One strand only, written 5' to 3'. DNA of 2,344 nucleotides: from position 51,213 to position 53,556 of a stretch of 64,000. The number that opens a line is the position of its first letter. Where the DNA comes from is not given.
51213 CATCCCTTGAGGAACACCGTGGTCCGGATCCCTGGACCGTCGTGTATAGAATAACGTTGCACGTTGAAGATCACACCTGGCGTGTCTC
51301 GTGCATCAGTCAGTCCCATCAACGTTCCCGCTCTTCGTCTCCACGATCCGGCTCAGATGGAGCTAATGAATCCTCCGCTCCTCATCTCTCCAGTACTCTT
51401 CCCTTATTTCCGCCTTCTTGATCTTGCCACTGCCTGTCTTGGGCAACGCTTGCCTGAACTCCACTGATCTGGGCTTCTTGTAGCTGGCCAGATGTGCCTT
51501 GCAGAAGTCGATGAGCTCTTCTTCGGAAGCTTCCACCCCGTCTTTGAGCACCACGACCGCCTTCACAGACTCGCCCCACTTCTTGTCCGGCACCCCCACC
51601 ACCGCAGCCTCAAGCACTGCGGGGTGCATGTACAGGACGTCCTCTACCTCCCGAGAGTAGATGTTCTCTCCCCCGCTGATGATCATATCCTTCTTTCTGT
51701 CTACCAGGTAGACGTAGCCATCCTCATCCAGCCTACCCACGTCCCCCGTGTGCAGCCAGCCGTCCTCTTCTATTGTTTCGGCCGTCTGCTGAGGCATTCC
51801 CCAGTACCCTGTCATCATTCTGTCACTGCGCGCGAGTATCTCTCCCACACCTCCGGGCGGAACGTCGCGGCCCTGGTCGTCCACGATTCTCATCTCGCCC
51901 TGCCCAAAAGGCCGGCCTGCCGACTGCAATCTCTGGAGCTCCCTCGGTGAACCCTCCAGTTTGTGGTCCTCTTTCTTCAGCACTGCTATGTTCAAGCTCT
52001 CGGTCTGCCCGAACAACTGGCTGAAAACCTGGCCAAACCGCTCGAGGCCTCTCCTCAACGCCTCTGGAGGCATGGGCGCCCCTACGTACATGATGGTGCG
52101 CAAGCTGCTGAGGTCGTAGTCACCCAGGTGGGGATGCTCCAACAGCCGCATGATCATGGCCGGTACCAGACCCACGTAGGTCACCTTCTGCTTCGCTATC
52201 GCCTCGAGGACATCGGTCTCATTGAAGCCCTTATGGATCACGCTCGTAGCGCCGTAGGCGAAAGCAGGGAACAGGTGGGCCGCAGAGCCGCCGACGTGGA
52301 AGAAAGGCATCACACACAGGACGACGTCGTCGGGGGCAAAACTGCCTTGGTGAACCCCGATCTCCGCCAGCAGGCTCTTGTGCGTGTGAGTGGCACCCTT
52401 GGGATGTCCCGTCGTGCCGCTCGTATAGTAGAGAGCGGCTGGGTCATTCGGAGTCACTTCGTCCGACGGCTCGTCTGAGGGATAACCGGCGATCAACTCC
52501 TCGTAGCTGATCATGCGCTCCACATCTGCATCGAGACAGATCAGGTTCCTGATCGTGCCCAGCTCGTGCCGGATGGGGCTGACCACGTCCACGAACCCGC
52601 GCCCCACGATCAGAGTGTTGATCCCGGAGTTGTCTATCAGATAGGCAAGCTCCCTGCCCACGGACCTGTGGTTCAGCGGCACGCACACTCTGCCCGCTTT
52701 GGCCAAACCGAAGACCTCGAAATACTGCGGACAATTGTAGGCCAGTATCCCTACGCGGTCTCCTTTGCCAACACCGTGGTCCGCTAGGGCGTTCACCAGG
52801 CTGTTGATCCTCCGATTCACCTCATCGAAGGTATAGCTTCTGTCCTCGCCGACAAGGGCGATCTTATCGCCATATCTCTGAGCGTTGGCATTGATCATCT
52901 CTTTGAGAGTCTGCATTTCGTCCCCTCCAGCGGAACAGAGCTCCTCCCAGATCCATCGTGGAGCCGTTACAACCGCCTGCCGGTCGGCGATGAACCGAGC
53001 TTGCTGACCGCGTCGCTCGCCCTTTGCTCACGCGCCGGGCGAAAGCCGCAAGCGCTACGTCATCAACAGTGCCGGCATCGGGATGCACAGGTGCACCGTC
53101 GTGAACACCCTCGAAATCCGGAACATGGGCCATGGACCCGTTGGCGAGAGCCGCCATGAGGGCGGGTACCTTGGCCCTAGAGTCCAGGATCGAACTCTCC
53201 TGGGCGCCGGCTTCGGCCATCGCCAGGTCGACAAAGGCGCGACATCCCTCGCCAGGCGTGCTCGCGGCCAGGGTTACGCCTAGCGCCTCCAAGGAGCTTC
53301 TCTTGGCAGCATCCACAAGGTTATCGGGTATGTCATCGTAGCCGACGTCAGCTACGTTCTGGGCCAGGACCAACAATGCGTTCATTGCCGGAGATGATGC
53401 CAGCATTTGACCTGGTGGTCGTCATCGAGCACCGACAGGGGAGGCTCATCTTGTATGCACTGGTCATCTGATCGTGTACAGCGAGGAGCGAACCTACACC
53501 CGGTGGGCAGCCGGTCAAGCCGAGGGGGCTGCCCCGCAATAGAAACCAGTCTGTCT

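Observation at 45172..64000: Candidate undescribed anaerobic pathway: MFS(broken) - URO-D-like - GRE2 - Opp-type importer - PrpD scar - CoA ligase - activase - GRE1 - uORF - BcrBC/HgdAB-like pair, all on one strand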

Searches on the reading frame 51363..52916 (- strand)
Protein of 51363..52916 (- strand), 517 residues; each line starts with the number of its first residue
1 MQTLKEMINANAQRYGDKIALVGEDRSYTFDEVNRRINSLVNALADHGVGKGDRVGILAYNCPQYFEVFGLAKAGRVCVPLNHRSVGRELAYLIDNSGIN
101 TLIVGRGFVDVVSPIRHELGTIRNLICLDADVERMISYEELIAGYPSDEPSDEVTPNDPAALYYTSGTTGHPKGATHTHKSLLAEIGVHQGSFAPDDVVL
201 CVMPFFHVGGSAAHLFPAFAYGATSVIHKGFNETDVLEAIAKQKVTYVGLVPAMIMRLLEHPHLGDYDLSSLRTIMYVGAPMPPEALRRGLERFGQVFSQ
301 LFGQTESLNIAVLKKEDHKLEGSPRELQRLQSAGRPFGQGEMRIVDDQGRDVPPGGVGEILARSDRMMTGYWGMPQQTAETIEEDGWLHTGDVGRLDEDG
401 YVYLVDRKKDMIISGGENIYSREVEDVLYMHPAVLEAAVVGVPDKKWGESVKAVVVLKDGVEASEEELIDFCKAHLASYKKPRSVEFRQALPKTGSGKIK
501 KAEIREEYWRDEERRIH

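Call 6: search_protein_families(library=pfam, proteins=[window:51363-52916:-], max_evalue=0.01)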
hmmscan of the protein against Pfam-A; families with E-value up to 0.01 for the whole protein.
window:51363-52916:- (517 aa): 2 families
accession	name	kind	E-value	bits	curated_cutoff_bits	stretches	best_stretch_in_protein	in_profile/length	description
PF00501.34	AMP-binding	-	1.3e-87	294.6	29.9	1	10-372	3-384/384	AMP-binding enzyme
PF13193.12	AMP-binding_C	-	1.9e-25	90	24.5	1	423-498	1-76/76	AMP-binding enzyme C-terminal domain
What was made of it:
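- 51363..52916 (-): AMP-forming acyl-CoA ligase (517 aa). Pfam AMP-binding 1.3e-87 (call 6).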

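Call 11: search_protein_families(library=ncbifam, proteins=[window:51363-52916:-], max_evalue=0.001)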
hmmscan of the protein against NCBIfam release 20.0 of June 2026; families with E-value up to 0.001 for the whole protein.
window:51363-52916:- (517 aa): 107 families (the best 25 are shown)
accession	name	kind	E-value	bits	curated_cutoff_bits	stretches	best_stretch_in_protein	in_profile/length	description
NF004837.0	PRK06187.1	subfamily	2.9e-159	530.7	476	1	2-514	8-528/531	long-chain-fatty-acid--CoA ligase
NF006182.0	PRK08316.1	subfamily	1.4e-136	456.1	663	1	2-510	11-519/523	fatty acyl-CoA synthetase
NF005676.0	PRK07470.1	equivalog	5e-117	391.8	774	1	4-510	22-531/544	acyl-CoA synthetase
NF005801.1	PRK07656.1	equivalog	3.2e-110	369.1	657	1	2-505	1-500/500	FadD3 family acyl-CoA ligase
NF009233.0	PRK12583.1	subfamily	8.6e-108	361.1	832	1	2-507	18-549/558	fatty acid CoA ligase family protein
NF006181.0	PRK08314.1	subfamily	5.7e-106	355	705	2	136-510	184-556/563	long-chain-fatty-acid--CoA ligase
NF005307.0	PRK06839.1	equivalog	4.3e-105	352.2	748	1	2-506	2-491/496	o-succinylbenzoate--CoA ligase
NF052580.1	Str24CoAsynCasG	equivalog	5.4e-100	335.3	750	1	3-505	42-547/548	steroid-24-oyl-CoA synthetase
NF005857.1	PRK07786.1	exception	1.9e-97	326.9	733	1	17-508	24-512/513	fatty-acid--CoA ligase FadD5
NF006020.0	PRK08162.1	subfamily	1.6e-96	323.8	677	1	7-508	24-538/545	acyl-CoA synthetase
NF004808.0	PRK06155.1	equivalog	1.7e-96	323.6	722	1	2-507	21-521/542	ATP-dependent acyl-CoA ligase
NF005947.1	PRK08008.1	equivalog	1e-95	321.3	651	1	2-503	7-516/518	crotonobetaine/carnitine-CoA ligase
NF002966.0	PRK03640.1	equivalog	6.2e-95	318.6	556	1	4-507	4-479/483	o-succinylbenzoate--CoA ligase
NF004838.1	PRK06188.1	equivalog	9.6e-95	317.8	875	1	7-509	14-524/524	fatty-acid--CoA ligase FadD8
NF004797.0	PRK06145.1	equivalog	2.1e-94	316.7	850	1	1-508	1-495/499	acyl-CoA synthetase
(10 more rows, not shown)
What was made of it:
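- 51363..52916 (-): NCBIfam PRK06187 530.7 bits, cutoff 476 (call 11).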

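Call 86: search_solved_structures(query=window:51363-52916:-, max_evalue=1e-60)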
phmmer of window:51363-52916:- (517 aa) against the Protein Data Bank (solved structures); distinct sequences matched with E-value up to 1e-60: 23.
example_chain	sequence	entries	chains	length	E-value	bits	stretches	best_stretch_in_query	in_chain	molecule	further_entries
8weu_A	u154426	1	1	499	8.9e-91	308.2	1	27-512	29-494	Fatty-acyl-CoA synthase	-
8wev_A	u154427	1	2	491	2.1e-90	306.9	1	27-508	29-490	Feruloyl-CoA Synthetase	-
3r44_A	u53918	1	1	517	6.5e-82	278.9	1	25-508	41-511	fatty acyl CoA synthetase FADD13 (FATTY-ACYL-CoA SYNTHETASE)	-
8ivi_A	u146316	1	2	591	1.2e-81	278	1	13-514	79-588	Medium/long-chain-fatty-acid--CoA ligase FadD8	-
8r2q_A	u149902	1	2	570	4.2e-79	269.7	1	16-509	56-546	Probable fatty-acid-CoA ligase FadD5 (Fatty-acid-CoA synthetase) (Fatty-acid-CoA synthase)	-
6sq8_A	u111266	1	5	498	3.9e-72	246.7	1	154-506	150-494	Fatty acid CoA ligase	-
6h1b_A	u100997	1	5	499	2.6e-71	243.9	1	154-506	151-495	Fatty acid CoA ligase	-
3ivr_A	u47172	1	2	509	2.6e-69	237.4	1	3-511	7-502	Putative long-chain-fatty-acid CoA ligase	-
5x8f_A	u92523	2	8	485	6.7e-68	232.7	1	11-506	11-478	2-succinylbenzoate--CoA ligase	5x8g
8pyy_A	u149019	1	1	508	9.9e-68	232.1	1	19-514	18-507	Fatty-acyl-CoA synthase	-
5bsw_A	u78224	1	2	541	2.3e-67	230.9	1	25-506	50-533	4-coumarate--CoA ligase 2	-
5bsm_A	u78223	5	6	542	3.2e-67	230.4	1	25-506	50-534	4-coumarate--CoA ligase 2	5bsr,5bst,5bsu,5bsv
3a9u_A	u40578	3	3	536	5.3e-67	229.7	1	14-507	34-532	4-coumarate--CoA ligase | 4-coumarate:CoA ligase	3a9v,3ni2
5u95_A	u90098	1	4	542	6.1e-67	229.5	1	25-506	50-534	4-coumarate--CoA ligase 2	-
8pyx_A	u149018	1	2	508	6.9e-67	229.3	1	19-514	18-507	Fatty-acyl-CoA synthase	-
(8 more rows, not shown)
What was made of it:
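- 51363..52916 (-): Best solved relatives are a fatty-acyl-CoA synthase and a feruloyl-CoA synthetase, 8weu and 8wev (call 86).
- The ligase's nearest solved relatives are a fatty-acyl-CoA synthase and a feruloyl-CoA synthetase (call 86).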

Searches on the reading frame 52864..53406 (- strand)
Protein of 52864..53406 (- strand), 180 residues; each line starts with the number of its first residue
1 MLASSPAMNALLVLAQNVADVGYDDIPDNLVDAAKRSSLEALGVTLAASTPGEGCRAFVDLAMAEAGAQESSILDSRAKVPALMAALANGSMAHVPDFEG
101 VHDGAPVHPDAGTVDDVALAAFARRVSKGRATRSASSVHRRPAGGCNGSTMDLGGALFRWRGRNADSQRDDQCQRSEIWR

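Call 6: search_protein_families(library=pfam, proteins=[window:52864-53406:-], max_evalue=0.01)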
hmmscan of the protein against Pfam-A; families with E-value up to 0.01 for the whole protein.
window:52864-53406:- (180 aa): 1 family
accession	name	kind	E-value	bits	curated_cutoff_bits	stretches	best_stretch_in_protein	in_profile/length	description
PF03972.19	MmgE_PrpD_N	-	2.4e-16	60.2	32.1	1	14-114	3-102/244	MmgE/PrpD N-terminal domain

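Call 11: search_protein_families(library=ncbifam, proteins=[window:52864-53406:-], max_evalue=0.001)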
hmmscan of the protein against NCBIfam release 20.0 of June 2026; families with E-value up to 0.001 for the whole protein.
window:52864-53406:- (180 aa): 0 families
